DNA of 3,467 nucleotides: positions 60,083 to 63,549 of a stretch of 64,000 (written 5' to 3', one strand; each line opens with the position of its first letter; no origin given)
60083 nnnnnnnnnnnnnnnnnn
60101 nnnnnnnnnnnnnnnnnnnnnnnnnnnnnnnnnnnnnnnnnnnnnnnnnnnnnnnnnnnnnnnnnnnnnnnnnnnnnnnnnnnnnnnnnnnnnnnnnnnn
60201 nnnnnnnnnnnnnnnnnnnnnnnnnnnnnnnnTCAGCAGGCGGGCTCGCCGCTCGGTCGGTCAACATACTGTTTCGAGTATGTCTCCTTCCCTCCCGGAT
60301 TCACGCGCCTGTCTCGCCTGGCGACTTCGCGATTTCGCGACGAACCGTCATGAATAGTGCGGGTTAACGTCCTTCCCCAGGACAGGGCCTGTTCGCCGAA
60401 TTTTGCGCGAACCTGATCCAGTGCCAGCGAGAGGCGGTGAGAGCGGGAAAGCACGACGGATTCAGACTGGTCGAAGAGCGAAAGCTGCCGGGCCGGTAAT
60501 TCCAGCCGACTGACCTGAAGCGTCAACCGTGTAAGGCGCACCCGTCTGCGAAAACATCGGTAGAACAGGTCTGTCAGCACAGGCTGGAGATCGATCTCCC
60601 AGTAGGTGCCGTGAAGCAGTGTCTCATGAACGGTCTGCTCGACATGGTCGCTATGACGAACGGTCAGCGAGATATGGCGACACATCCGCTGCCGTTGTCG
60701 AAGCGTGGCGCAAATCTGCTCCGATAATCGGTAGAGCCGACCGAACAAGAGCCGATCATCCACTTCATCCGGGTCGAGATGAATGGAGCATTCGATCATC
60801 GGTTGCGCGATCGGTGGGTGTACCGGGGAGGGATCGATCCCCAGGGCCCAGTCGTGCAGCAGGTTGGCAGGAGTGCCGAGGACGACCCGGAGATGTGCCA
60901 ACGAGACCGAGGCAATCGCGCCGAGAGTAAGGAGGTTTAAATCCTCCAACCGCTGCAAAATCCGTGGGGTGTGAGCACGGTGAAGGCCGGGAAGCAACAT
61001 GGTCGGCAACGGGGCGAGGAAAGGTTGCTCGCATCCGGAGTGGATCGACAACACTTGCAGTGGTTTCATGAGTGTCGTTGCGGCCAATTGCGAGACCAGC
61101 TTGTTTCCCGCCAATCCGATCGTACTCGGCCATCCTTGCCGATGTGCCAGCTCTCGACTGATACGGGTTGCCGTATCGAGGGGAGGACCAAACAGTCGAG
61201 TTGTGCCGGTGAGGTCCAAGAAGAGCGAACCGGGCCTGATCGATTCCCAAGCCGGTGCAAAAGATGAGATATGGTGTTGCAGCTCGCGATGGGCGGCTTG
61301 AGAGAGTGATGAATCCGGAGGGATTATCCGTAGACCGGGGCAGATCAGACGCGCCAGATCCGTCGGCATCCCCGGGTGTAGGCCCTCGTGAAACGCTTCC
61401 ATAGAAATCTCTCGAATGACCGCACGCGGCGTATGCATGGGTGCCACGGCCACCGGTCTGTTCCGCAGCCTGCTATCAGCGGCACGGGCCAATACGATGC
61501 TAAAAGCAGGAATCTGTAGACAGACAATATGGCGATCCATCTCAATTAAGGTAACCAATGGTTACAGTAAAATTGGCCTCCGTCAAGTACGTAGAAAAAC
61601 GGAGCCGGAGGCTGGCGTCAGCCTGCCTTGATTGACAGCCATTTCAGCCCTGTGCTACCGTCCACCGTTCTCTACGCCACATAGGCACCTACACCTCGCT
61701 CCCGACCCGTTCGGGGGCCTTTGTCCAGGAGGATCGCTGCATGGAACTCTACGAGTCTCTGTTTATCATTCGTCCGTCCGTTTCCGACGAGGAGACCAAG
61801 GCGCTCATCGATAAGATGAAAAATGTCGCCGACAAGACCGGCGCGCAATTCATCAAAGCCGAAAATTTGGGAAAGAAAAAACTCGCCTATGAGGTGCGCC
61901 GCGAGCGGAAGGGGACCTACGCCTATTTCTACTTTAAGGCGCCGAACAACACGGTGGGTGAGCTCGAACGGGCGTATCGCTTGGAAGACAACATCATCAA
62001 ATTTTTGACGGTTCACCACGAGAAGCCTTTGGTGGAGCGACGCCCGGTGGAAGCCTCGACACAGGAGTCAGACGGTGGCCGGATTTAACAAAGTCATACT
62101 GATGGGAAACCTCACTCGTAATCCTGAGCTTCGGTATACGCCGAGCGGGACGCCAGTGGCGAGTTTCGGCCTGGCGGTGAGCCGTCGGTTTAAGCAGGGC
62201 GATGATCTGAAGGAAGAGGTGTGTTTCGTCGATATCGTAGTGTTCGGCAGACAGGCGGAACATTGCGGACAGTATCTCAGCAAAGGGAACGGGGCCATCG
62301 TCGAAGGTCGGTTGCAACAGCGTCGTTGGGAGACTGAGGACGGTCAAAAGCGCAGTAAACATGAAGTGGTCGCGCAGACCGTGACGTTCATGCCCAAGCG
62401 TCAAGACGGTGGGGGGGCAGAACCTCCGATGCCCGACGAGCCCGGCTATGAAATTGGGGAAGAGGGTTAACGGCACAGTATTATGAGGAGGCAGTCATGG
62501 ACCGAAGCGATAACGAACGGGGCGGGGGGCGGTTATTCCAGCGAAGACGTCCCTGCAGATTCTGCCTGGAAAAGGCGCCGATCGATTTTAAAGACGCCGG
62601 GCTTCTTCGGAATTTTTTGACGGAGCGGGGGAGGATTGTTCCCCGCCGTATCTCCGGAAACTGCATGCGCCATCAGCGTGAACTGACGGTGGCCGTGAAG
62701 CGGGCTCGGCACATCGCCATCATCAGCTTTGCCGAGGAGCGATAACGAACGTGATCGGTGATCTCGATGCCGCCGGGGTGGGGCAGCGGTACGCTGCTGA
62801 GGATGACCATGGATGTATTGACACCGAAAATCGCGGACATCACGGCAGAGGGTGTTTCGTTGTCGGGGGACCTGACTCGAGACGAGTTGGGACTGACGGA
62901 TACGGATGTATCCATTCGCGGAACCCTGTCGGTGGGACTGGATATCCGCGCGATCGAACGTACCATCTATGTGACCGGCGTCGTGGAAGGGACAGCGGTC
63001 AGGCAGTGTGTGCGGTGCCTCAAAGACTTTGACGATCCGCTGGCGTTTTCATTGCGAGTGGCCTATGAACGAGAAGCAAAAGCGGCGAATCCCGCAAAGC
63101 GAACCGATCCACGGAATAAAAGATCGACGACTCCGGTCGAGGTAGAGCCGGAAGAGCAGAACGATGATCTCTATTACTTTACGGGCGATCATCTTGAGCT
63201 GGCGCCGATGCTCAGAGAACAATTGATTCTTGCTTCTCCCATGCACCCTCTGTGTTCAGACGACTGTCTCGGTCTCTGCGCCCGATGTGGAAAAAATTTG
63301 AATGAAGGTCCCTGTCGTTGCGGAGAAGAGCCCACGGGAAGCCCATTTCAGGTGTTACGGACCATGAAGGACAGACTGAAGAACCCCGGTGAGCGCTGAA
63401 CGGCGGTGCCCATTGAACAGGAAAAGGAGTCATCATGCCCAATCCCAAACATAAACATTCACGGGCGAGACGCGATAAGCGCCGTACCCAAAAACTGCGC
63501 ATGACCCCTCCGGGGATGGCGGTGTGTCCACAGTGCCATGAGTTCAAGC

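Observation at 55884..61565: imuB-dnaE2-udgX-isochorismatase: an ImuA-less mutasome wired to a uracil-trapping protein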

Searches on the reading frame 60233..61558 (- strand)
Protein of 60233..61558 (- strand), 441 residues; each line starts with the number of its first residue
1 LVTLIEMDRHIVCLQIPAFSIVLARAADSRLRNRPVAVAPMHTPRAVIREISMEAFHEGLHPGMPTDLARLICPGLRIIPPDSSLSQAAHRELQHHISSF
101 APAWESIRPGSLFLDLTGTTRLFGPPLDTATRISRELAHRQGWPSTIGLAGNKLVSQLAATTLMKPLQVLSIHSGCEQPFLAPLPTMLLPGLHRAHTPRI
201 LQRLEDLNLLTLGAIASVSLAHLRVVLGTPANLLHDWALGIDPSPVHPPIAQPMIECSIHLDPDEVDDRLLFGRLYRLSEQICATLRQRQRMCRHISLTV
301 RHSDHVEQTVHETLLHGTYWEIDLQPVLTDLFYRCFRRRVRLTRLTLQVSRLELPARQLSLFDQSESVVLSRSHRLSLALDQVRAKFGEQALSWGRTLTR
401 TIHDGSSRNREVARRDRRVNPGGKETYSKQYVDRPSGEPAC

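Call 3: search_protein_families(library=pfam, proteins=[window:60233-61558:-], max_evalue=0.01)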
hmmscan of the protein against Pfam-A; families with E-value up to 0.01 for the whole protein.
window:60233-61558:- (441 aa): 2 families
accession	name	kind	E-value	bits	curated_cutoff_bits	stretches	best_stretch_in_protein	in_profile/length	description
PF00817.25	IMS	-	7.8e-25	87.9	23.2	1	17-160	4-147/148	impB/mucB/samB family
PF11799.13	IMS_C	-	1.6e-10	41.8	20.7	1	259-361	8-109/109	impB/mucB/samB family C-terminal domain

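Call 4: search_protein_families(library=ncbifam, proteins=[window:60233-61558:-], max_evalue=0.01)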
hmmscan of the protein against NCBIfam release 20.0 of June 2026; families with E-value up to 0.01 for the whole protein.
window:60233-61558:- (441 aa): 9 families
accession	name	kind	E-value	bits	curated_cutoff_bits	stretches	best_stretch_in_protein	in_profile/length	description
NF003015.0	PRK03858.1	subfamily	7.3e-37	127.4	367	1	17-402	15-390/399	DNA polymerase IV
NF002848.0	PRK03103.1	subfamily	7.7e-37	126.7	381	1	7-401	2-395/410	DNA polymerase IV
NF002492.0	PRK01810.1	equivalog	2.7e-35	121.9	399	1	8-402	9-399/412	DNA polymerase IV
NF002751.0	PRK02794.1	equivalog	2.8e-31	108.8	371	1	17-400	46-420/425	DNA polymerase IV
NF002677.0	PRK02406.1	equivalog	6.6e-25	87.9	256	1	9-351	6-344/357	DNA polymerase IV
NF002882.0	PRK03348.1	equivalog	1.4e-22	80.1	389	1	7-369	3-360/461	DNA polymerase IV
NF010731.0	PRK14133.1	equivalog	1e-17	64.4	362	1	7-364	1-349/352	DNA polymerase IV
NF002883.0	PRK03352.1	equivalog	4.5e-14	52.4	330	1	19-342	15-334/347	DNA polymerase IV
NF002292.0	PRK01216.1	equivalog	0.00074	18.6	339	1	52-229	47-219/351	DNA polymerase IV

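Call 20: find_related_loci(query=window:60233-61540:-, collection=genome_contigs, flank=10000)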
Query window:60233-61540:- (435 aa) in genome_contigs; peptide patterns used: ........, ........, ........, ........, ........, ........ (x = any residue, [..] = any of these).
85 stretches matched a pattern; 7 encode a relative of the query (tblastn E <= 1e-3); 7 distinct loci.
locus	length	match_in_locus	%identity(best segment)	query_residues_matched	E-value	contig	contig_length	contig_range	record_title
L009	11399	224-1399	95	1-392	0e+0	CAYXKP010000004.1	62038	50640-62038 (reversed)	MAG TPA_asm: uncultured Nitrospira sp. isolate binchicken_co311_157 genome assembly, contig: NODE_874_length_62038_cov_6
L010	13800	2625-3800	85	1-392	0e+0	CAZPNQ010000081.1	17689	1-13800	MAG TPA_asm: uncultured Nitrospira sp. isolate SRP302895_co1_110 genome assembly, contig: NODE_6030_length_17689_cov_6.9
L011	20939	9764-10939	85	1-392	0e+0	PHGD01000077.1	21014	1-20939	MAG: Nitrospira sp. LK70 C_2_scaffold_7206, whole genome shotgun sequence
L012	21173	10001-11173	86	1-392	0e+0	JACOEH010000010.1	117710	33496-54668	MAG: Nitrospira sp. isolate S1bin.12 NODE_138_length_117710_cov_32.978845, whole genome shotgun sequence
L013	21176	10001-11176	84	1-392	0e+0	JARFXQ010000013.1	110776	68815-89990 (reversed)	MAG: Nitrospira sp. isolate WA-bin32 opera_contig_342, whole genome shotgun sequence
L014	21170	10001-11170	83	1-392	0e+0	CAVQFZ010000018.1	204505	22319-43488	MAG: uncultured Nitrospiraceae bacterium isolate MFD08497.bin.1.157 genome assembly, contig: contig_50707, whole genome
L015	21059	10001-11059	86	1-392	2e-156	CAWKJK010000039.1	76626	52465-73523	MAG: uncultured Nitrospiraceae bacterium isolate MFD08447.bin.2.17 genome assembly, contig: contig_3789, whole genome sh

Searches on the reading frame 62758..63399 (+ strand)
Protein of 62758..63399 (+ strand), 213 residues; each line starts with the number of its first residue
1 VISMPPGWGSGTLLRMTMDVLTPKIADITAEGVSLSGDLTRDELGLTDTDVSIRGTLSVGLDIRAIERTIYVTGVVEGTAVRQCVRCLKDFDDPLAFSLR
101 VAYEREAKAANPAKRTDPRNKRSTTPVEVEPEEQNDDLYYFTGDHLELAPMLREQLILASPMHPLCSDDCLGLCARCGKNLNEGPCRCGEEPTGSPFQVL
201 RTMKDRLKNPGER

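Call 3: search_protein_families(library=pfam, proteins=[window:62758-63399:+], max_evalue=0.01)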
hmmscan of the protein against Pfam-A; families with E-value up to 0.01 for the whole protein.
window:62758-63399:+ (213 aa): 1 family
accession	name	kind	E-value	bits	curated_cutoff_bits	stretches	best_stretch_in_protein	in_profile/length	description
PF02620.22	YceD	-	7.5e-26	91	33.2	1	72-204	1-119/119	Large ribosomal RNA subunit accumulation protein YceD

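Call 4: search_protein_families(library=ncbifam, proteins=[window:62758-63399:+], max_evalue=0.01)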
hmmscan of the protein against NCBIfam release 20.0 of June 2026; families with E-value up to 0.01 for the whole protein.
window:62758-63399:+ (213 aa): 0 families
